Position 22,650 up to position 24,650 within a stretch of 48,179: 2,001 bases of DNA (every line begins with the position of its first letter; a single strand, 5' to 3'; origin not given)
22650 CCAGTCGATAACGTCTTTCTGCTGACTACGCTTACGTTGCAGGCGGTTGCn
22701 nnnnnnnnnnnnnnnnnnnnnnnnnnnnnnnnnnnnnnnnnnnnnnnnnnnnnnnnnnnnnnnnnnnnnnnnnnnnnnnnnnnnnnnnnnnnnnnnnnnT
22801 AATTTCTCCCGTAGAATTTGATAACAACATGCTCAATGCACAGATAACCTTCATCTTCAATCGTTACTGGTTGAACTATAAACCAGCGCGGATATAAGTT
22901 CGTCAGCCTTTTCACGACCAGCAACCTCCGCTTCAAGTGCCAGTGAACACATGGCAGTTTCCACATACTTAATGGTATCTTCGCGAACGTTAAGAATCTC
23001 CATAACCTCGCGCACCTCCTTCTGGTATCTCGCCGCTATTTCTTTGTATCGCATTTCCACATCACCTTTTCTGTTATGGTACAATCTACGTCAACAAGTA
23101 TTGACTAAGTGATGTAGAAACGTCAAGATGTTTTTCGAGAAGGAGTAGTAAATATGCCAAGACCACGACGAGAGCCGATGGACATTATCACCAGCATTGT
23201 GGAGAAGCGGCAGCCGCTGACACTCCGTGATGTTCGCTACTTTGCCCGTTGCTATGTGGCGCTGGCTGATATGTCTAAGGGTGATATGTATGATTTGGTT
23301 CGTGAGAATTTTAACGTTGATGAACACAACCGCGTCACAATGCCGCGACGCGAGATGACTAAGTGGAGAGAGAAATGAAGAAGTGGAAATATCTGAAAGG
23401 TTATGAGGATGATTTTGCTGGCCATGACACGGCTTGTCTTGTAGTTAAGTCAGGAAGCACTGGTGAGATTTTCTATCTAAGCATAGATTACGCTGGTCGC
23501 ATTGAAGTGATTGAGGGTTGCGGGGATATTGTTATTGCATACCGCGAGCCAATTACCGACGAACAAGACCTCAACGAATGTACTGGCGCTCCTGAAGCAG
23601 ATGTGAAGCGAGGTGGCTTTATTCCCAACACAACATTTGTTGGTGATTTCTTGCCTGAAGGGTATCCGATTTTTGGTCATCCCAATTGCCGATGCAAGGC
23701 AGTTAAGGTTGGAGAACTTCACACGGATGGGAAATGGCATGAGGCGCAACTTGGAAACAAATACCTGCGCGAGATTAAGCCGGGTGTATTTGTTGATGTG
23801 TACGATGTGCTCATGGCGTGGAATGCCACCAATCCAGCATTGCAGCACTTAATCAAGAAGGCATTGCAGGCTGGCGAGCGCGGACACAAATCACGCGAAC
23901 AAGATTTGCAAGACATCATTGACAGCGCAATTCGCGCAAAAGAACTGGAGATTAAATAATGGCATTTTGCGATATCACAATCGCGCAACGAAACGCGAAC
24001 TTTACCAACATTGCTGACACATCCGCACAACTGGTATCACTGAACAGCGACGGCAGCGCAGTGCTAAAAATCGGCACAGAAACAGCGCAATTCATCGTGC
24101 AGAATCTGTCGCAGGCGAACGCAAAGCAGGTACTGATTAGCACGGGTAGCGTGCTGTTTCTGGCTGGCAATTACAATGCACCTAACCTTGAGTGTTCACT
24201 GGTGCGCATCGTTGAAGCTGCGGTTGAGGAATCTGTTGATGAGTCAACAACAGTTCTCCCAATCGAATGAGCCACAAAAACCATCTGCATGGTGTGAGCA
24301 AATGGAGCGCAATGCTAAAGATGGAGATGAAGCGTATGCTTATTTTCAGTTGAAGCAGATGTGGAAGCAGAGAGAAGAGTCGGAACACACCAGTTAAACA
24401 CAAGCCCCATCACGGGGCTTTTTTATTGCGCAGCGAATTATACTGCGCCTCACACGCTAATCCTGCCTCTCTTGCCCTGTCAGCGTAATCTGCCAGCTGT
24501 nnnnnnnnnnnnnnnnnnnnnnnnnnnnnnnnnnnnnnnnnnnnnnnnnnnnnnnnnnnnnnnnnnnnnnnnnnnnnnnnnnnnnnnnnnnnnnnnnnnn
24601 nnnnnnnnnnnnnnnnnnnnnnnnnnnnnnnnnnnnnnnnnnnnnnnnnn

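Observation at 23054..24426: Island C: plus-strand cassette of unknown genes between head and lysis genes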

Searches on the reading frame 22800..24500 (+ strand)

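Call 19: search_protein_families(library=phrogs, proteins=[L001:3546-3974:+, L001:3977-4195:+, L001:4200-4502:+, L001:4477-4617:+], max_evalue=0.01)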
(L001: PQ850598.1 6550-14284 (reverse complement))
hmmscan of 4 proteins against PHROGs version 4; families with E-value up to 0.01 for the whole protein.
L001:3546-3974:+ (143 aa): 7 families
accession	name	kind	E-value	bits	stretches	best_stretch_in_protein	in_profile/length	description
phrog_17775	-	unknown function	2.4e-33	116.5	1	1-78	1-78/163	-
phrog_35158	-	unknown function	7.5e-30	105.1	1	55-140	127-208/209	-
phrog_2452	-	unknown function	2.1e-29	104.2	1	75-141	150-216/235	-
phrog_13223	-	unknown function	8.9e-28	98.5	1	64-141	161-237/243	-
phrog_23361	-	unknown function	4e-24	86.6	1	87-141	120-174/181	-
phrog_18443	-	unknown function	7.8e-14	52.7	1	83-139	191-247/253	-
phrog_17613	-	other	5.8e-11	43.8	1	86-142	185-241/246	ATPase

L001:3977-4195:+ (73 aa): 1 family
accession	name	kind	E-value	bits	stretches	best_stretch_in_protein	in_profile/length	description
phrog_38236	-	unknown function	6.9e-14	52.7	1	10-71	7-68/70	-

L001:4200-4502:+ (101 aa): 1 family
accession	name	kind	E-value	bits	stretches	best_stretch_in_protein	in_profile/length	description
phrog_16624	-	unknown function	8.2e-61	203.5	1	1-101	2-102/102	-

L001:4477-4617:+ (47 aa): 2 families
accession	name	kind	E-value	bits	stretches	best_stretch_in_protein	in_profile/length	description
phrog_1312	-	unknown function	1.8e-14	54.7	1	11-46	4-42/46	-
phrog_27076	-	unknown function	0.007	17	1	13-41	5-33/54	-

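Call 61: search_protein_families(library=pfam, proteins=[L001:3977-4195:+], max_evalue=0.1)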
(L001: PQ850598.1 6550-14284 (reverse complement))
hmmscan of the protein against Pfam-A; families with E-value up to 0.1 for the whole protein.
L001:3977-4195:+ (73 aa): 1 family
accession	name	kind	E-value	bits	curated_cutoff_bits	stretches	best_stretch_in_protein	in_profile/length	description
PF02657.20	SufE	-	0.0067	16.7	27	1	7-44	40-77/121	Fe-S metabolism associated domain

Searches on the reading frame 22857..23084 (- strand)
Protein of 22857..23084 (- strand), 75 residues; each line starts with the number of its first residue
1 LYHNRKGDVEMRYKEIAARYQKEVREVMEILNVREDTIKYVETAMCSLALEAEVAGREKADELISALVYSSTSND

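Call 5: search_protein_families(library=pfam, proteins=[window:22857-23084:-], max_evalue=1)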
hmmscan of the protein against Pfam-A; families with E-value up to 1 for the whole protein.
window:22857-23084:- (75 aa): 0 families

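Call 6: search_protein_families(library=phrogs, proteins=[window:22857-23084:-], max_evalue=0.01)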
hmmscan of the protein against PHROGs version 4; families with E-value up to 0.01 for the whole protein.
window:22857-23084:- (75 aa): 2 families
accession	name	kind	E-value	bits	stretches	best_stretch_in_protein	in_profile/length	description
phrog_37091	-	unknown function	3.3e-46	156.1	1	11-74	1-64/65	-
phrog_28567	-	unknown function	0.0062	17.5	1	2-45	22-62/67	-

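Call 11: search_protein_families(library=ncbifam, proteins=[window:22857-23084:-], max_evalue=1)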
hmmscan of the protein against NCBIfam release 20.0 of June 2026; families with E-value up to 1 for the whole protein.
window:22857-23084:- (75 aa): 0 families

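Call 12: search_protein_families(library=padloc, proteins=[window:22857-23084:-], max_evalue=1)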
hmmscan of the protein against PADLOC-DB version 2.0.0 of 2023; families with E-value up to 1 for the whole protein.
window:22857-23084:- (75 aa): 0 families

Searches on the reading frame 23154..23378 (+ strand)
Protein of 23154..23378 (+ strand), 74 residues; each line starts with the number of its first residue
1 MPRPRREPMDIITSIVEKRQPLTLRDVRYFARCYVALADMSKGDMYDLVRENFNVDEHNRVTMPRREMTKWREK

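Call 5: search_protein_families(library=pfam, proteins=[window:23154-23378:+], max_evalue=1)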
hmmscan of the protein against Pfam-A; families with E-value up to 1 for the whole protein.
window:23154-23378:+ (74 aa): 1 family
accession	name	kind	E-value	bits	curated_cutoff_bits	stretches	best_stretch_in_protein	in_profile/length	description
PF22597.2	DYN_lid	-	0.058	14.1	27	1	44-72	25-53/93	Dynein heavy chain, ATPase lid domain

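Call 6: search_protein_families(library=phrogs, proteins=[window:23154-23378:+], max_evalue=0.01)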
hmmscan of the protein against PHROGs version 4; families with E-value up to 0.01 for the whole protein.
window:23154-23378:+ (74 aa): 1 family
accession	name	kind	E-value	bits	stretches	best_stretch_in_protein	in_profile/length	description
phrog_14963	-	unknown function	3.9e-42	143.9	1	1-66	1-66/66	-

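Call 11: search_protein_families(library=ncbifam, proteins=[window:23154-23375:+], max_evalue=1)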
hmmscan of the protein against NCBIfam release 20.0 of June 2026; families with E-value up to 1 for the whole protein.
window:23154-23375:+ (74 aa): 0 families

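Call 12: search_protein_families(library=padloc, proteins=[window:23154-23375:+], max_evalue=1)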
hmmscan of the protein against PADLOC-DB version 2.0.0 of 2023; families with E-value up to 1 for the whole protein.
window:23154-23375:+ (74 aa): 0 families

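Call 53: search_dna_similar(query=window:23154-23375:+, collection=phages, mode=protein, max_rows=30, rows=spread, max_evalue=0.001)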
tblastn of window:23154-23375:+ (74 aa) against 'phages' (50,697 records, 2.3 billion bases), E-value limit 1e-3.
Records with a match: 207; places in all: 207; records where one place covers at least 80% of the query: 207.
Best place of each record, by identity: 90-95% 98; 80-90% 53; 60-80% 3; <60% 53.
By first word of the organism name: Salmonella 128; Klebsiella 46; Escherichia 20; Shigella 4; Flyfo 2; Vibrio 2; Aeromonas 2; Acinetobacter 1; Citrobacter 1; Yersinia 1.
By host as written in the record: - 70; Klebsiella pneumoniae 29; Escherichia coli 10; Salmonella enterica subsp. enterica serovar Typhimurium 9; Salmonella enterica 9; Salmonella sp. 8; Salmonella enterica subsp. enterica serovar Enteritidis 4; Klebsiella pneumoniae DA591 4; and 44 more.
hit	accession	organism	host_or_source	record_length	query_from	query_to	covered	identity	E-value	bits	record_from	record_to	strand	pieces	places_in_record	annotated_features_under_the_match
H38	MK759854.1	Shigella phage DS8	Shigella flexneri strain ATCC 29903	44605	1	74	100%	91.9%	3e-39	141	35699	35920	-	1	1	hypothetical protein (x2)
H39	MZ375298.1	Salmonella phage seszw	-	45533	1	74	100%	91.9%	6e-39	140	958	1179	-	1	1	hypothetical protein (x2)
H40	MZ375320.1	Salmonella phage seszw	-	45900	1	74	100%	91.9%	6e-39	140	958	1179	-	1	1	hypothetical protein (x2)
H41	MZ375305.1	Salmonella phage seszw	-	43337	1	74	100%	90.5%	2e-38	139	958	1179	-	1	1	hypothetical protein (x2)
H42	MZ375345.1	Salmonella phage seszw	-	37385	1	74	100%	90.5%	3e-38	139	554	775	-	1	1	hypothetical protein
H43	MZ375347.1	Salmonella phage seszw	-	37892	1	74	100%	90.5%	3e-38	139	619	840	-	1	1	hypothetical protein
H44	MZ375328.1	Salmonella phage seszw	-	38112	1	74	100%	90.5%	3e-38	139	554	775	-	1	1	hypothetical protein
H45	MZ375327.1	Salmonella phage seszw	-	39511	1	74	100%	90.5%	3e-38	139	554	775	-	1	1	hypothetical protein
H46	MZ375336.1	Salmonella phage seszw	-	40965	1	74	100%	90.5%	3e-38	139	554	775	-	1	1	hypothetical protein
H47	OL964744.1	Salmonella phage seszw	-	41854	1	73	99%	90.4%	4e-38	138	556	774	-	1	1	hypothetical protein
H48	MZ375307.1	Salmonella phage seszw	-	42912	1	74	100%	89.2%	3e-38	138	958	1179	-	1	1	hypothetical protein (x2)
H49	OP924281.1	Salmonella phage vB_Se_EI_sp2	Salmonella enterica subsp. enterica ...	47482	1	74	100%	89.2%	3e-37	136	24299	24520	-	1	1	record has no annotation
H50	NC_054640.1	Salmonella phage Segz_1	Salmonella enterica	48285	1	65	88%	89.2%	6e-32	120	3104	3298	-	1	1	hypothetical protein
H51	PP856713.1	Salmonella phage vB_STmST19_KE08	Salmonella enterica subsp. enterica ...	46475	1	63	85%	92.1%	7e-32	120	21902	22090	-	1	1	hypothetical protein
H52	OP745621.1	Salmonella phage INT59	Salmonella sp.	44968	1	63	85%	92.1%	9e-32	120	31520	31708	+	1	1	hypothetical protein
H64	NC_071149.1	Klebsiella phage vB_Kpn_ZCKp20p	Klebsiella pneumoniae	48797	1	63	85%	57.1%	1e-19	86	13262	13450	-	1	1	hypothetical protein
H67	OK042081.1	Yersinia phage vB_YenS_P400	Yersinia enterocolitica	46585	3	63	82%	37.7%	3e-9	56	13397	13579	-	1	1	hypothetical protein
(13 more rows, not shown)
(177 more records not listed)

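Call 54: get_annotated_region(hit=H64, flank=2500)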
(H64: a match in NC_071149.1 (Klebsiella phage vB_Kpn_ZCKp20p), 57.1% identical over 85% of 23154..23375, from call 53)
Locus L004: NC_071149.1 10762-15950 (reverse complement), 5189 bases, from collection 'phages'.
description: Klebsiella phage vB_Kpn_ZCKp20p, complete genome.
organism: Klebsiella phage vB_Kpn_ZCKp20p (NCBI taxid 2981580)
taxonomy: Viruses; Duplodnaviria; Heunggongvirae; Uroviricota; Caudoviricetes
host: Klebsiella pneumoniae; source: Medical sewage; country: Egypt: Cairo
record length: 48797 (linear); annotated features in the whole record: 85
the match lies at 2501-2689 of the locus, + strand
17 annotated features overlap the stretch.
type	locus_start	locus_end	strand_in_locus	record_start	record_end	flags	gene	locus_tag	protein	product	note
CDS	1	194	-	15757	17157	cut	-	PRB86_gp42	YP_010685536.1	procapsid core protein serine protease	-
CDS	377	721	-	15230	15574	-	-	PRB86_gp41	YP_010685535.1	hypothetical protein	-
CDS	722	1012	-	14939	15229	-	-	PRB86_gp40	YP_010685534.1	hypothetical protein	-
CDS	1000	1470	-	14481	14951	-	-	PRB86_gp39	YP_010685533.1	hypothetical protein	-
CDS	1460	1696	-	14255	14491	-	-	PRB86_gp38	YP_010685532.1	zinc-binding domain (ZBD) of primase-helicase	-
CDS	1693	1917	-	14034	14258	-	-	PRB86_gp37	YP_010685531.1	hypothetical protein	-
CDS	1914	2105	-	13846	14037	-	-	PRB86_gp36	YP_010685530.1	hypothetical protein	-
CDS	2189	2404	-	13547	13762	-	-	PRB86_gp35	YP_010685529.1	hypothetical protein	-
CDS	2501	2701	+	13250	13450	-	-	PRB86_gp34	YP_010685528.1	hypothetical protein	-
CDS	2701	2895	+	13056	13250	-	-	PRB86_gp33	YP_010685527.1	hypothetical protein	-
CDS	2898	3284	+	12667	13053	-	-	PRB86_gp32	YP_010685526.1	hypothetical protein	-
CDS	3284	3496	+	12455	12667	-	-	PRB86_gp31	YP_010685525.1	hypothetical protein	-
CDS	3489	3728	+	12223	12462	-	-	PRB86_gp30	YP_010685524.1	hypothetical protein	-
CDS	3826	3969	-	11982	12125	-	-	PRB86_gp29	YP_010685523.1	hypothetical protein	-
CDS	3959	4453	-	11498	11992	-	-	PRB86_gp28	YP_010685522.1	endopeptidase Rz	-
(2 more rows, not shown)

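Call 55: get_annotated_region(hit=H67, flank=2500)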
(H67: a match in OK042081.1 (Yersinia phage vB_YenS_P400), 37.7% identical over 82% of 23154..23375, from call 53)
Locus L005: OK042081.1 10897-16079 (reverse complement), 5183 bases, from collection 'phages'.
description: Yersinia phage vB_YenS_P400, complete genome.
organism: Yersinia phage vB_YenS_P400 (NCBI taxid 2880895)
taxonomy: Viruses; Duplodnaviria; Heunggongvirae; Uroviricota; Caudoviricetes
host: Yersinia enterocolitica; source: feces (game); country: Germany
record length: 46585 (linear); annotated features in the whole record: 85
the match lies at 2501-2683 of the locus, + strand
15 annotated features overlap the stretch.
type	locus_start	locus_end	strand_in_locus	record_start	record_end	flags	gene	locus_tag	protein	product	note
CDS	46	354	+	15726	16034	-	-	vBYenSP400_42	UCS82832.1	hypothetical protein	-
CDS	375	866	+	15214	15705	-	-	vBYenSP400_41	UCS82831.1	hypothetical protein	-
CDS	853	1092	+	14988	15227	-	-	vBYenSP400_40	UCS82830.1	hypothetical protein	-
CDS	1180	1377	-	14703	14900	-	-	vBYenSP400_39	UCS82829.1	hypothetical protein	-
CDS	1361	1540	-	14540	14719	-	-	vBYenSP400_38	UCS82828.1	hypothetical protein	-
CDS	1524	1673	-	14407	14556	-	-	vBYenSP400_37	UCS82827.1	hypothetical protein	-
CDS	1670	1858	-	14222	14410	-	-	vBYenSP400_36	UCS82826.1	hypothetical protein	-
CDS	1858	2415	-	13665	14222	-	-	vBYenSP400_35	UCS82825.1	DNA polymerase III beta subunit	-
CDS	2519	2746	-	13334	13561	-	-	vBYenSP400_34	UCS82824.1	hypothetical protein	-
CDS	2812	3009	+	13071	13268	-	-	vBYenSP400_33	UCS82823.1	hypothetical protein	-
CDS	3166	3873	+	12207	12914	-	-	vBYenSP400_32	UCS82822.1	thymidylate synthase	-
CDS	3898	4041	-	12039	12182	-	-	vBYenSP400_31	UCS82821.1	hypothetical protein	-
CDS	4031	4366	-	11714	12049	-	-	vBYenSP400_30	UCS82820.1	spanin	-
CDS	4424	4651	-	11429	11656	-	-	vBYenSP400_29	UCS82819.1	hypothetical protein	-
CDS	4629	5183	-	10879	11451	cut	-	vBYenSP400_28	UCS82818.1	endolysin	-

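Call 61: search_protein_families(library=pfam, proteins=[L004:2898-3281:+, L004:2701-2892:+, L004:3284-3493:+, L004:3489-3725:+, L005:3166-3870:+], max_evalue=0.1)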
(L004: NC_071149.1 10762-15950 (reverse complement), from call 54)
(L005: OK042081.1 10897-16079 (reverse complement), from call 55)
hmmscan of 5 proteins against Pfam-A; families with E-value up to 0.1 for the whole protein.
L004:2898-3281:+ (128 aa): 1 family
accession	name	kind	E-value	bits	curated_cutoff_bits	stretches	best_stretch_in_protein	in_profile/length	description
PF19905.4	DUF6378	-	9.7e-07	29.4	27.1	1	41-119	5-77/81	Domain of unknown function (DUF6378)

L004:2701-2892:+ (64 aa): 0 families

L004:3284-3493:+ (70 aa): 0 families

L004:3489-3725:+ (79 aa): 0 families

L005:3166-3870:+ (235 aa): 1 family
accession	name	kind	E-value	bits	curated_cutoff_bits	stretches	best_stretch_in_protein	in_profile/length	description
PF19905.4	DUF6378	-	7.9e-06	26.5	27.1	1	159-227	14-76/81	Domain of unknown function (DUF6378)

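Call 67: search_protein_families(library=phrogs, proteins=[L004:2898-3281:+, L005:3166-3870:+], max_evalue=0.001)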
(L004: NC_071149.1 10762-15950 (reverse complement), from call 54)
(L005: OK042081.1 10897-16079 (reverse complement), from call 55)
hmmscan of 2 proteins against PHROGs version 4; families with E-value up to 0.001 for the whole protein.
L004:2898-3281:+ (128 aa): 5 families
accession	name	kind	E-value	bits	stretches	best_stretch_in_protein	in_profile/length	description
phrog_17775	-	unknown function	2e-58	198.1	1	33-128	66-163/163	-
phrog_16943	-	unknown function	2.4e-28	100.2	1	45-125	6-86/166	-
phrog_474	-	other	1.5e-18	68.7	1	43-126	136-214/274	phosphofructokinase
phrog_37386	-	unknown function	5.5e-17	63.4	1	41-122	92-173/179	-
phrog_6328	-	unknown function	0.00029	22.1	1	41-118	165-237/249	-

L005:3166-3870:+ (235 aa): 4 families
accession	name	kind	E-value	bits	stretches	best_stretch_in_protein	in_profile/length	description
phrog_17775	-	unknown function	4.9e-39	135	1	124-233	78-159/163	-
phrog_16943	-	unknown function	6e-28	98.9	1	151-233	3-85/166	-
phrog_474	-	other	1.7e-18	68.5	1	91-231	81-210/274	phosphofructokinase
phrog_37386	-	unknown function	2.2e-14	54.9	1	152-228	94-170/179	-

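Call 95: search_solved_structures(query=window:23154-23375:+, max_evalue=10)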
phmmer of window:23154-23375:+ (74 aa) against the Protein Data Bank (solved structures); distinct sequences matched with E-value up to 10: 0.

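Call 100: search_solved_structures(query=L004:3015-3281:+, max_evalue=10, show_alignments=2)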
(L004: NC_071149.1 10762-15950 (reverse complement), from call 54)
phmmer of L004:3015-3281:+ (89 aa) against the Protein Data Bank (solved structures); distinct sequences matched with E-value up to 10: 1.
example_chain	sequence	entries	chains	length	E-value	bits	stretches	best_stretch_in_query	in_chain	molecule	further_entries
4m7o_A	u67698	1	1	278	0.57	14.1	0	9-67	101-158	Iron-binding protein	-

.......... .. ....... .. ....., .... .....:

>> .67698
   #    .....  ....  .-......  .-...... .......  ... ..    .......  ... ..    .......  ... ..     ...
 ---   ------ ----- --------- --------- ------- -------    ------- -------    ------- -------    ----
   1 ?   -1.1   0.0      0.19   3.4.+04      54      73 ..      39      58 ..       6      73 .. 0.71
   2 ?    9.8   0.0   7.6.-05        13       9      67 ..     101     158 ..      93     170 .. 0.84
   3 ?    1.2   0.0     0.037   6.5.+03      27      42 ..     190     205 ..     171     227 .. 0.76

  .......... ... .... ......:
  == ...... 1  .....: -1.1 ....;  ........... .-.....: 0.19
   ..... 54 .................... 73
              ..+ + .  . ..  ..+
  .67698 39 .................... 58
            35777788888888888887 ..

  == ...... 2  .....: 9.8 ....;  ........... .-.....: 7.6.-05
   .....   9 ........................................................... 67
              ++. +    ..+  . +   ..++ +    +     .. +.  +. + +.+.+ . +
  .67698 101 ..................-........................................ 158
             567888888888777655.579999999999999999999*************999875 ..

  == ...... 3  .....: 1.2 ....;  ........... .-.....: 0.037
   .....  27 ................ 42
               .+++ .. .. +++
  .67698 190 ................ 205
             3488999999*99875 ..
